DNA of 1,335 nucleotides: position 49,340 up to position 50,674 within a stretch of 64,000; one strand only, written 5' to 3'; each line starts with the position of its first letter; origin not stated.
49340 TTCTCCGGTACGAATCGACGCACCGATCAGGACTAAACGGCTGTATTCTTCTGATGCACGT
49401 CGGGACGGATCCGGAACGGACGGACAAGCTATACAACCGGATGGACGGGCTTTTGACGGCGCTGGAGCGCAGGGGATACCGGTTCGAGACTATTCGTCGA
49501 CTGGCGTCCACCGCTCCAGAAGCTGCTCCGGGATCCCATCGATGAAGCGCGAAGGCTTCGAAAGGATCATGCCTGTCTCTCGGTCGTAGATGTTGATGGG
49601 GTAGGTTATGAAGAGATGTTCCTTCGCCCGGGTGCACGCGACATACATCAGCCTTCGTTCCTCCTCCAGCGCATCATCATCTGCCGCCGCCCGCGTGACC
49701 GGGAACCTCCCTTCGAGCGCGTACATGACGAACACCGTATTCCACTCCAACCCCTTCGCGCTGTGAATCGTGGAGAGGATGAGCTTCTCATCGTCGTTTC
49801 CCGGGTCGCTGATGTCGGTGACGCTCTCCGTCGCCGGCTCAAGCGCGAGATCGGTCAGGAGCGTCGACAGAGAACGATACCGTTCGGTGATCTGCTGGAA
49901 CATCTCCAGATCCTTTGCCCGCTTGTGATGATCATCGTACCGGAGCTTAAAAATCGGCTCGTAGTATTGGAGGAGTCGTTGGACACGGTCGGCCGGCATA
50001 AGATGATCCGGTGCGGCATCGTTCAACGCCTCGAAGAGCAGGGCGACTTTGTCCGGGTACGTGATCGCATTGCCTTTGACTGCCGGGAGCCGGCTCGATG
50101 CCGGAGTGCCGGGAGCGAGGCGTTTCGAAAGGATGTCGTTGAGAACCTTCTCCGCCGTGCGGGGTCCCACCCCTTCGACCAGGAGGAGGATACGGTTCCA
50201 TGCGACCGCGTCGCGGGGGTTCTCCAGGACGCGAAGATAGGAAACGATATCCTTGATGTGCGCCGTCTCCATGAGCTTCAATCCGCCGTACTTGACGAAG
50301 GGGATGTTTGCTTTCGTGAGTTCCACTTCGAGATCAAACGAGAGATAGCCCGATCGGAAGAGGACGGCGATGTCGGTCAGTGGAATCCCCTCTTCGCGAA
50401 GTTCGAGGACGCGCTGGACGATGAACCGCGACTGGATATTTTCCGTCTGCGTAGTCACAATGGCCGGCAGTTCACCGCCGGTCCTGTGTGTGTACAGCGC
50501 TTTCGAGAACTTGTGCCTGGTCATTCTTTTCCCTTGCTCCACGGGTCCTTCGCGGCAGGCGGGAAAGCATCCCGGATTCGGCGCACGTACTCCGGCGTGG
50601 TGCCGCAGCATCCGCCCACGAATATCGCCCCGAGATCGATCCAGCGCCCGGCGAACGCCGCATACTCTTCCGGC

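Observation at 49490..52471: UvrD/PcrA-type helicase gene cleanly bisected by a complete homocysteine S-methyltransferase gene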

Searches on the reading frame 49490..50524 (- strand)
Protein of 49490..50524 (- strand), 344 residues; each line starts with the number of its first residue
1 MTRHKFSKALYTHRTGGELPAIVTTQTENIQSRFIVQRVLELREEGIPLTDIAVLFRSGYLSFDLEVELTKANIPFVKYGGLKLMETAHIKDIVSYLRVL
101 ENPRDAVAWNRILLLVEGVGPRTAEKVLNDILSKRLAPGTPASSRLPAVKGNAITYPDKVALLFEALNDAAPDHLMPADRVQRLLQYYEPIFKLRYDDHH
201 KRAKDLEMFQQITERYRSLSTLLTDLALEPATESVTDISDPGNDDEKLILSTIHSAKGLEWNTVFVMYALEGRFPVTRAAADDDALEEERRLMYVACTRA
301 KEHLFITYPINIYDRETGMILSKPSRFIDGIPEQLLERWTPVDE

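Call 3: search_protein_families(library=pfam, proteins=[window:49490-50524:-])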
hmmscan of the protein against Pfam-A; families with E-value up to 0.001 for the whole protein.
window:49490-50524:- (344 aa): 2 families
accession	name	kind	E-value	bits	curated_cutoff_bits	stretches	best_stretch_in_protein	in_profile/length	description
PF13361.12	UvrD_C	-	2.7e-48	165.6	25.6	1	8-308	30-347/350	UvrD-like helicase C-terminal domain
PF13538.12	UvrD_C_2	-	2e-11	44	27.4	1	250-306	4-51/52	UvrD-like helicase C-terminal domain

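Call 4: search_protein_families(library=ncbifam, proteins=[window:49490-50524:-])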
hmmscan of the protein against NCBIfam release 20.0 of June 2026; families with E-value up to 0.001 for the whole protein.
window:49490-50524:- (344 aa): 11 families
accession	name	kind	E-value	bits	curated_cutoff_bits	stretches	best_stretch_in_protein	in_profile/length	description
TIGR01073.1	pcrA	equivalog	3.2e-49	167.9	911.2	1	5-338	299-638/725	DNA helicase PcrA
TIGR01075.1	uvrD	equivalog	4.7e-46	157.4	1144.45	1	5-338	298-638/715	DNA helicase II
NF008743.0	PRK11773.1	equivalog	8.6e-43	146.7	965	1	4-338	302-643/720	DNA helicase II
TIGR01074.1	rep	equivalog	1.1e-37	129.7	951.45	1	3-338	294-640/668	DNA helicase Rep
NF008172.0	PRK10919.1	equivalog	4.5e-23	81.3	1168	2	243-335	547-637/673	DNA helicase Rep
TIGR00609.1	recB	equivalog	2.8e-12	45.6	696.05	1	206-309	684-813/1175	exodeoxyribonuclease V subunit beta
TIGR02785.1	addA_Gpos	equivalog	1.6e-10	39.5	707.65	0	278-306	848-876/1234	helicase-exonuclease AddAB subunit AddA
NF008276.0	PRK11054.1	equivalog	7.7e-07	28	543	1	250-308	591-661/684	DNA helicase IV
TIGR02784.1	addA_alphas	equivalog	2.2e-06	26.3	860.75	1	279-307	840-868/1138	double-strand break repair helicase AddA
NF010487.0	PRK13909.1-4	equivalog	0.00011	20.5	759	0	22-98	449-524/924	RecB-like helicase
NF010485.0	PRK13909.1-2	equivalog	0.00019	19.8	650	0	284-307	679-702/909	RecB-like helicase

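Call 16: find_homologous_proteins(query=window:49490-50524:-, max_evalue=1e-20)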
Query window:49490-50524:- (344 aa): 4169 proteins with E <= 1e-20 among 8000 candidates; the best 120 are listed.
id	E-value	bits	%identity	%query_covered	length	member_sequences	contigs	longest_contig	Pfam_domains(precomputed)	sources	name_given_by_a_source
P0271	3.8e-203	692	90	100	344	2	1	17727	PF13538.13,PF13361.13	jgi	jgi:DNA helicase-2/ATP-dependent DNA helicase PcrA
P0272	6.5e-203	691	90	100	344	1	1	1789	PF13538.13,PF13361.13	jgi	jgi:DNA helicase-2/ATP-dependent DNA helicase PcrA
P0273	3.4e-189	646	84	100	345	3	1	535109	PF13538.13,PF13361.13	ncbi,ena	-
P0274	1.3e-188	644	83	100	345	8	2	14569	PF13538.13,PF13361.13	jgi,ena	-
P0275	3.1e-178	610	78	99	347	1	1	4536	PF13538.13,PF13361.13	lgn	-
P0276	7.7e-178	608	77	100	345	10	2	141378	PF13538.13,PF13361.13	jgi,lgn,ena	jgi:DNA helicase-2/ATP-dependent DNA helicase PcrA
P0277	1.9e-175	601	78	100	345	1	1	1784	PF13538.13,PF13361.13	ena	-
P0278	1.1e-173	595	77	99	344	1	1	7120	PF13538.13,PF13361.13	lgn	-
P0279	2.8e-172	590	75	100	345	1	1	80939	PF13538.13,PF13361.13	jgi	jgi:DNA helicase-2/ATP-dependent DNA helicase PcrA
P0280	4.6e-172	590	77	98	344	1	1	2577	PF13538.13,PF13361.13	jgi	jgi:DNA helicase-2/ATP-dependent DNA helicase PcrA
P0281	1.1e-170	585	75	100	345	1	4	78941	PF13538.13,PF13361.13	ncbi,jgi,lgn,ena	-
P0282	1.8e-170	584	76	98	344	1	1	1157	PF13538.13,PF13361.13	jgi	jgi:DNA helicase-2/ATP-dependent DNA helicase PcrA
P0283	2.4e-168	577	73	99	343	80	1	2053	PF13538.13,PF13361.13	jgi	jgi:DNA helicase-2/ATP-dependent DNA helicase PcrA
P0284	4.3e-168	576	74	98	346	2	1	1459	PF13538.13,PF13361.13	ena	-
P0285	6.2e-168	576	74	100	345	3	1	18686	PF13538.13,PF13361.13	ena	-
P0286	9.0e-168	575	74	99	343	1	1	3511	PF13538.13,PF13361.13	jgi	jgi:DNA helicase-2/ATP-dependent DNA helicase PcrA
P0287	1.4e-167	575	73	100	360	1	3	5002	PF13538.13,PF13361.13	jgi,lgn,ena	jgi:DNA helicase-2/ATP-dependent DNA helicase PcrA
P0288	2.1e-167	574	74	100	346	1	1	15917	PF13538.13,PF13361.13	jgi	jgi:DNA helicase-2/ATP-dependent DNA helicase PcrA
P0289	3.2e-167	574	74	98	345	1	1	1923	PF13538.13,PF13361.13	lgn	-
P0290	4.3e-167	573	75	98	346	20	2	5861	PF13538.13,PF13361.13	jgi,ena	jgi:DNA helicase-2/ATP-dependent DNA helicase PcrA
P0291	5.9e-167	573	74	100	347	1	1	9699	PF13538.13,PF13361.13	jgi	jgi:DNA helicase II / ATP-dependent DNA helicase PcrA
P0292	6.1e-167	573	74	100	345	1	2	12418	PF13538.13,PF13361.13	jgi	jgi:DNA helicase II / ATP-dependent DNA helicase PcrA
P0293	9.8e-167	572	75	98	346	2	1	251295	PF13538.13,PF13361.13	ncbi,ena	-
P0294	9.9e-167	572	73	99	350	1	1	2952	PF13538.13,PF13361.13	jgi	jgi:DNA helicase-2/ATP-dependent DNA helicase PcrA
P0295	2.1e-166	571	74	98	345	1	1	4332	PF13538.13,PF13361.13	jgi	jgi:DNA helicase-2/ATP-dependent DNA helicase PcrA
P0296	5.1e-166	570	73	100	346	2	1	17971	PF13538.13,PF13361.13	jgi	-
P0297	6.1e-166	569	74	100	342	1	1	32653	PF13538.13,PF13361.13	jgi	jgi:DNA helicase-2/ATP-dependent DNA helicase PcrA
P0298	7.9e-166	569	72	99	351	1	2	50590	PF13538.13,PF13361.13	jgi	jgi:DNA helicase-2/ATP-dependent DNA helicase PcrA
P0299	8.3e-166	569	75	98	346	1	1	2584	PF13538.13,PF13361.13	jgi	jgi:DNA helicase II / ATP-dependent DNA helicase PcrA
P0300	8.3e-166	569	75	98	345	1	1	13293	PF13538.13,PF13361.13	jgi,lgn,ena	-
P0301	8.4e-166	569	73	100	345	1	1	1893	PF13538.13,PF13361.13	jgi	jgi:DNA helicase II / ATP-dependent DNA helicase PcrA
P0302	9.2e-166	569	73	99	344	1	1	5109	PF13538.13,PF13361.13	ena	-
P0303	1.1e-165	569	73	100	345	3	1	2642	PF13538.13,PF13361.13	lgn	-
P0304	1.1e-165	569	74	98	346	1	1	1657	PF13538.13,PF13361.13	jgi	jgi:DNA helicase-2/ATP-dependent DNA helicase PcrA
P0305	1.3e-165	568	73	100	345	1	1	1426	PF13538.13,PF13361.13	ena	-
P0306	1.3e-165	568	73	100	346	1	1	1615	PF13538.13,PF13361.13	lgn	-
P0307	1.4e-165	568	74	98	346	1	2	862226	PF13538.13,PF13361.13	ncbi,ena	-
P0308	1.4e-165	568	72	99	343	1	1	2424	PF13538.13,PF13361.13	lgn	-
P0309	1.4e-165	568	73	100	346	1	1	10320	PF13538.13,PF13361.13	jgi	jgi:DNA helicase-2/ATP-dependent DNA helicase PcrA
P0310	1.5e-165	568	73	100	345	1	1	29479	PF13538.13,PF13361.13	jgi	-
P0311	2.3e-165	568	72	100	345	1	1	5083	PF13538.13,PF13361.13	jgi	jgi:DNA helicase-2/ATP-dependent DNA helicase PcrA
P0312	4.7e-165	566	72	100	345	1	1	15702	PF13538.13,PF13361.13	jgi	-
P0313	4.8e-165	566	72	100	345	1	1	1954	PF13538.13,PF13361.13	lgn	-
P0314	4.9e-165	566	73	100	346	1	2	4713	PF13538.13,PF13361.13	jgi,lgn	jgi:DNA helicase-2/ATP-dependent DNA helicase PcrA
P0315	5.0e-165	566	72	100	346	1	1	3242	PF13538.13,PF13361.13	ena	-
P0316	6.0e-165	566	73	99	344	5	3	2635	PF13538.13,PF13361.13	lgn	-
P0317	6.5e-165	566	73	99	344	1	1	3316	PF13538.13,PF13361.13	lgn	-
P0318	7.2e-165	566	74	99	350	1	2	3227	PF13538.13,PF13361.13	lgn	-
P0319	7.2e-165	566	73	99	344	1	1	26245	PF13538.13,PF13361.13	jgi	jgi:DNA helicase-2/ATP-dependent DNA helicase PcrA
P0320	7.3e-165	566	72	100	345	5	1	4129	PF13538.13,PF13361.13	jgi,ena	-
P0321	9.3e-165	565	74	99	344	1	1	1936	PF13538.13,PF13361.13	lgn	-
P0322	9.4e-165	565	71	99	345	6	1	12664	PF13538.13,PF13361.13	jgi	jgi:DNA helicase-2/ATP-dependent DNA helicase PcrA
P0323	1.1e-164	565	73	100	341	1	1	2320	PF13538.13,PF13361.13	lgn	-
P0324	1.2e-164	565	73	99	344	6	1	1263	PF13538.13,PF13361.13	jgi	jgi:DNA helicase-2/ATP-dependent DNA helicase PcrA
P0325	1.4e-164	565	72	100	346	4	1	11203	PF13538.13,PF13361.13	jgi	jgi:DNA helicase-2/ATP-dependent DNA helicase PcrA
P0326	1.6e-164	565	73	100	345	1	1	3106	PF13538.13,PF13361.13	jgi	jgi:DNA helicase-2/ATP-dependent DNA helicase PcrA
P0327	1.6e-164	565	73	100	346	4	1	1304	PF13538.13,PF13361.13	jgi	jgi:DNA helicase-2/ATP-dependent DNA helicase PcrA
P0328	2.2e-164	564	73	100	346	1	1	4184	PF13538.13,PF13361.13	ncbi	-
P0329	2.4e-164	564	72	100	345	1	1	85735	PF13538.13,PF13361.13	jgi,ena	-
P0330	2.5e-164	564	73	100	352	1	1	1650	PF13538.13,PF13361.13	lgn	-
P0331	3.0e-164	564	73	97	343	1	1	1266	PF13538.13,PF13361.13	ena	-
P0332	3.1e-164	564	71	100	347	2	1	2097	PF13538.13,PF13361.13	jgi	jgi:DNA helicase-2/ATP-dependent DNA helicase PcrA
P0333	4.1e-164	563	71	100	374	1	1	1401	PF13538.13,PF13361.13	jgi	jgi:DNA helicase-2/ATP-dependent DNA helicase PcrA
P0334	4.2e-164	563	73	100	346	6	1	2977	PF13538.13,PF13361.13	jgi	jgi:DNA helicase II / ATP-dependent DNA helicase PcrA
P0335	8.3e-164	562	73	99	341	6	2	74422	PF13538.13,PF13361.13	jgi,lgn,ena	jgi:DNA helicase-2/ATP-dependent DNA helicase PcrA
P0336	8.7e-164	562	72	99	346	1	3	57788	PF13538.13,PF13361.13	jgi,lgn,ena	-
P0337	1.1e-163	562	71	100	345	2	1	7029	PF13538.13,PF13361.13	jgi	-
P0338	1.1e-163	562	72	99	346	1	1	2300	PF13538.13,PF13361.13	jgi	jgi:DNA helicase-2/ATP-dependent DNA helicase PcrA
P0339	1.2e-163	562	72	99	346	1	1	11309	PF13538.13,PF13361.13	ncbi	-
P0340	1.3e-163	562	73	99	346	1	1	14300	PF13538.13,PF13361.13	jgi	jgi:DNA helicase-2/ATP-dependent DNA helicase PcrA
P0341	1.4e-163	562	72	99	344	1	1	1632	PF13538.13,PF13361.13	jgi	jgi:DNA helicase-2/ATP-dependent DNA helicase PcrA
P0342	1.6e-163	561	73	99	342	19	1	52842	PF13538.13,PF13361.13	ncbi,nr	ncbi:MAG TPA: ATP-dependent helicase [Bacteroidota bacterium]|nr:ATP-dependent helicase [Bacteroidot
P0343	1.7e-163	561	72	99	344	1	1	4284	PF13538.13,PF13361.13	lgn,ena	-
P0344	1.9e-163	561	73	99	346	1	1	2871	PF13538.13,PF13361.13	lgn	-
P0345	2.0e-163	561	73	99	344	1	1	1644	PF13538.13,PF13361.13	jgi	jgi:DNA helicase-2/ATP-dependent DNA helicase PcrA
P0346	2.8e-163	561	73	99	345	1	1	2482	PF13538.13,PF13361.13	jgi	jgi:DNA helicase-2/ATP-dependent DNA helicase PcrA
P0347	3.1e-163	560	72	99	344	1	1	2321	PF13538.13,PF13361.13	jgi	jgi:DNA helicase-2/ATP-dependent DNA helicase PcrA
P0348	3.3e-163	560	72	100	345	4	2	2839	PF13538.13,PF13361.13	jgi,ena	-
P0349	3.8e-163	560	72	100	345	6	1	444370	PF13538.13,PF13361.13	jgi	jgi:DNA helicase-2/ATP-dependent DNA helicase PcrA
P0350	4.0e-163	560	73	100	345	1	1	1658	PF13538.13,PF13361.13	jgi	jgi:DNA helicase-2/ATP-dependent DNA helicase PcrA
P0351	4.0e-163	560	73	99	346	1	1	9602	PF13538.13,PF13361.13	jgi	jgi:DNA helicase II / ATP-dependent DNA helicase PcrA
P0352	4.2e-163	560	71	100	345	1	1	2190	PF13538.13,PF13361.13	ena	-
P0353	4.8e-163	560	71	100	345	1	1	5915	PF13538.13,PF13361.13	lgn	-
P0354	5.3e-163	560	71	100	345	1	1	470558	PF13538.13,PF13361.13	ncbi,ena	-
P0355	5.7e-163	560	72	100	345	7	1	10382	PF13538.13,PF13361.13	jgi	jgi:DNA helicase-2/ATP-dependent DNA helicase PcrA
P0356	5.7e-163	560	72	99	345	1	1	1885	PF13538.13,PF13361.13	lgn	-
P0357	6.2e-163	559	71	100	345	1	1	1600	PF13538.13,PF13361.13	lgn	-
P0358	6.5e-163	559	71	100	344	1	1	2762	PF13538.13,PF13361.13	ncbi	-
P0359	6.5e-163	559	71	100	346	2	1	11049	PF13538.13,PF13361.13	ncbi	-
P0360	7.5e-163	559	72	99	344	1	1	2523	PF13538.13,PF13361.13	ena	-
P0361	7.8e-163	559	72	100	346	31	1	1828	PF13538.13,PF13361.13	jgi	-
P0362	8.5e-163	559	70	100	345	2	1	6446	PF13538.13,PF13361.13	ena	-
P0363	9.1e-163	559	71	100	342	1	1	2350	PF13538.13,PF13361.13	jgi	jgi:DNA helicase II / ATP-dependent DNA helicase PcrA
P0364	1.0e-162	559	72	100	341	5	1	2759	PF13538.13,PF13361.13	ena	-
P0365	1.0e-162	559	71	99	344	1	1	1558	PF13538.13,PF13361.13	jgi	jgi:DNA helicase-2/ATP-dependent DNA helicase PcrA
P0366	1.1e-162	559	71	100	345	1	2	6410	PF13538.13,PF13361.13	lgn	-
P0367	1.4e-162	558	73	99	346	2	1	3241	PF13538.13,PF13361.13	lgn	-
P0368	1.4e-162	558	72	100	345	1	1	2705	PF13538.13,PF13361.13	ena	-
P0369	1.5e-162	558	72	100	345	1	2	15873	PF13538.13,PF13361.13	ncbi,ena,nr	ncbi:MAG: ATP-binding domain-containing protein [Bacteroidetes bacterium]|nr:ATP-binding domain-cont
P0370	1.6e-162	558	72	99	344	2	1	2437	PF13538.13,PF13361.13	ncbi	-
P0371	1.6e-162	558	72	100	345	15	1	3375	PF13538.13,PF13361.13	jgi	-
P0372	1.7e-162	558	72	100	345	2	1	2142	PF13538.13,PF13361.13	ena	-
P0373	1.8e-162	558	73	100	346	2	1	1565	PF13538.13,PF13361.13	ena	-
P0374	1.8e-162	558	72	99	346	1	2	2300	PF13538.13,PF13361.13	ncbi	-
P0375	1.9e-162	558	73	99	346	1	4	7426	PF13538.13,PF13361.13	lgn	-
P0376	1.9e-162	558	73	99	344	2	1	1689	PF13538.13,PF13361.13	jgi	-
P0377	2.1e-162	558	70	100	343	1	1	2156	PF13538.13,PF13361.13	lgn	-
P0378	2.3e-162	558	72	99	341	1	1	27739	PF13538.13,PF13361.13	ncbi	ncbi:MAG: ATP-dependent helicase [Bacteroidota bacterium]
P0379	2.5e-162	557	71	99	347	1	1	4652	PF13538.13,PF13361.13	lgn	-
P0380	2.6e-162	557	69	99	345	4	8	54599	PF13538.13,PF13361.13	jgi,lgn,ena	jgi:DNA helicase-2/ATP-dependent DNA helicase PcrA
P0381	2.8e-162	557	72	100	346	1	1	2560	PF13538.13,PF13361.13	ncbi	-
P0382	3.6e-162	557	71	100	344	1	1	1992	PF13538.13,PF13361.13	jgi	jgi:DNA helicase-2/ATP-dependent DNA helicase PcrA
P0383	4.9e-162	557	72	100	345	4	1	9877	PF13538.13,PF13361.13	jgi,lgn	jgi:DNA helicase-2/ATP-dependent DNA helicase PcrA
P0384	5.2e-162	556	71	100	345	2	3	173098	PF13538.13,PF13361.13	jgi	jgi:DNA helicase-2/ATP-dependent DNA helicase PcrA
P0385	5.5e-162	556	70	100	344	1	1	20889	PF13538.13,PF13361.13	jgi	jgi:DNA helicase II / ATP-dependent DNA helicase PcrA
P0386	5.7e-162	556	72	100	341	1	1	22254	PF13538.13,PF13361.13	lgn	-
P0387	6.0e-162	556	70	100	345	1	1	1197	PF13538.13,PF13361.13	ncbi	-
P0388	6.6e-162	556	70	100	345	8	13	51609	PF13538.13,PF13361.13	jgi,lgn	jgi:DNA helicase II / ATP-dependent DNA helicase PcrA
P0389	7.4e-162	556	72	99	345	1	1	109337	PF13538.13,PF13361.13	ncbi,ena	-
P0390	7.7e-162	556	72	99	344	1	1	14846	PF13538.13,PF13361.13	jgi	jgi:DNA helicase-2/ATP-dependent DNA helicase PcrA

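Call 17: find_encoding_contigs(protein=P0378, flank=10000, max_places=3)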
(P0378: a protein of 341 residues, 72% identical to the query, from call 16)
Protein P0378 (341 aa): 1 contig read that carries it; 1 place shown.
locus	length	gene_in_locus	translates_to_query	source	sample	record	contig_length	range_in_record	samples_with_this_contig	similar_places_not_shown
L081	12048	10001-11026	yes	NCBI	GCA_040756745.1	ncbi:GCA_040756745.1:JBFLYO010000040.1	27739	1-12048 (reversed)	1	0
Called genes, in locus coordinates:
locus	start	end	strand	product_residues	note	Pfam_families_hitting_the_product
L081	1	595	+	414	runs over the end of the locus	PF02321:OEP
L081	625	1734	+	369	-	PF25919:BSH_CusB, PF25973:BSH_CzcB, PF25954:Beta-barrel_RND_2, PF25967:RND-MFP_C (weak), PF25975:CzcB_C, PF25989:YknX_C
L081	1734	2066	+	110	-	PF00543:P-II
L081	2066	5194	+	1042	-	PF00873:ACR_tran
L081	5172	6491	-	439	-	PF14821:Thr_synth_N, PF00291:PALP, PF24857:THR4_C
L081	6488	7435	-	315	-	PF00288:GHMP_kinases_N, PF08544:GHMP_kinases_C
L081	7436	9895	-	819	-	PF00696:AA_kinase, PF01842:ACT (faint), PF22468:ACT_9, PF13840:ACT_7 (weak), PF22468:ACT_9, PF03447:NAD_binding_3, PF00742:Homoserine_dh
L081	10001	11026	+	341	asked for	PF13361:UvrD_C, PF13538:UvrD_C_2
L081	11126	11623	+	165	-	-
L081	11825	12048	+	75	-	PF02897:Peptidase_S9_N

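Call 26: search_protein_families(library=pfam, proteins=[L081:11126-11623:+], max_evalue=0.01)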
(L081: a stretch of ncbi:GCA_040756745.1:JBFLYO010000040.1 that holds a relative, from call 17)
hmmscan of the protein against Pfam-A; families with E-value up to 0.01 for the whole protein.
L081:11126-11623:+ (165 aa): 0 families

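Call 38: search_protein_families(library=padloc, proteins=[window:49490-50524:-], max_evalue=0.001)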
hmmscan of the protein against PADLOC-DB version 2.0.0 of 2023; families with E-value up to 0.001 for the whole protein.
window:49490-50524:- (344 aa): 32 families (the best 25 are shown)
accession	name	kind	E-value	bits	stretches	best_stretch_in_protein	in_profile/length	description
PDLC00132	GajB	-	5.8e-30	102.5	1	36-328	330-620/625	UrvD helicase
PDLC00117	GajB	-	8.5e-27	91.9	1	211-335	476-600/604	UrvD helicase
PDLC03802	RTasHel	-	1e-17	62.2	2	196-308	567-651/675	DRT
PDLC00114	GajB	-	2.8e-15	53.9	1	207-328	515-626/635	UrvD helicase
PDLC00103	GajB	-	2.4e-12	44.6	1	208-308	483-576/612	UrvD helicase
PDLC00130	GajB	-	2.6e-12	43.8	1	231-307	492-567/589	UrvD helicase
PDLC00127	GajB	-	2.8e-12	43.9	1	195-306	459-564/594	UrvD helicase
PDLC00119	GajB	-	3.7e-11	40.7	1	244-309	481-544/565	UrvD helicase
PDLC00108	GajB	-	1.3e-10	38.8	1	244-331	352-436/445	UrvD helicase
PDLC00107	GajB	-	1.3e-10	38.5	1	245-314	477-562/587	UrvD helicase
PDLC00110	GajB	-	2e-10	37.9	1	244-317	620-707/725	UrvD helicase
PDLC01087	C3a187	-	2.6e-10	37.7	1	244-307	494-542/559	NERD+UvrD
PDLC00144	GajB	-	8.8e-10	35.7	1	243-308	463-520/559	UrvD helicase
PDLC00123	GajB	-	1.6e-08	31.6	1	244-329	438-528/540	UrvD helicase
PDLC00128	GajB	-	6.1e-08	29.8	1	244-313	583-666/685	UrvD helicase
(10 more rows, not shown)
